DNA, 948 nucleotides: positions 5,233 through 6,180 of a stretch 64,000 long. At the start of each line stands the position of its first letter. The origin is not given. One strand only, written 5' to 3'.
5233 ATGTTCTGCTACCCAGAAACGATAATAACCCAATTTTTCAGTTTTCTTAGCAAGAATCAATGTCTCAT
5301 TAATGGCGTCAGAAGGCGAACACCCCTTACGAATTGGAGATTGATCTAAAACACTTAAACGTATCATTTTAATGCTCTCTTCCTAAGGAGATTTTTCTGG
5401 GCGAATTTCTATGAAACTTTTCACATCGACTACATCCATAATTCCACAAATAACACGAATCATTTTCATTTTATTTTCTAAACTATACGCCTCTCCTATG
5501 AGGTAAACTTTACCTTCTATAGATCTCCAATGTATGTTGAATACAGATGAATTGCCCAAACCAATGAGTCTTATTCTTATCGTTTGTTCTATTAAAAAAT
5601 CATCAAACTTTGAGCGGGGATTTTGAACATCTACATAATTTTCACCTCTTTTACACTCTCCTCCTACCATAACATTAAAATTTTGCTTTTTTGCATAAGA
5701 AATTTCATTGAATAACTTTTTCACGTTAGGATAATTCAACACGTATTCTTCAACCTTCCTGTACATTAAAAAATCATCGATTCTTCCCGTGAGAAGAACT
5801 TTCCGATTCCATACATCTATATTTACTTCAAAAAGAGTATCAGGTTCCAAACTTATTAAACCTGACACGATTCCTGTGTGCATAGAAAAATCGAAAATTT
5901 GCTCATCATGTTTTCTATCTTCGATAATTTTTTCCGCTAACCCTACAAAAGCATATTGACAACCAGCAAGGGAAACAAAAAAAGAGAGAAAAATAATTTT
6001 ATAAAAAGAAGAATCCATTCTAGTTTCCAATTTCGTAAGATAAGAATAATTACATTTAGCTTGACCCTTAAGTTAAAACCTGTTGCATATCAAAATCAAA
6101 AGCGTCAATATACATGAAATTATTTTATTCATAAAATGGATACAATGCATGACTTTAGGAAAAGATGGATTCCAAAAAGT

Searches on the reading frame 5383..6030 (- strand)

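Call 39: search_protein_families(library=pfam, proteins=[window:5383-6030:-], max_evalue=0.01)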
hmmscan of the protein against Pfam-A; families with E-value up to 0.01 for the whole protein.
window:5383-6030:- (215 aa): 1 family
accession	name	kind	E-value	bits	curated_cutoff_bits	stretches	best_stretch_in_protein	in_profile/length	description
PF04972.22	BON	-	9.3e-08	32.7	27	0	67-113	22-68/69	BON domain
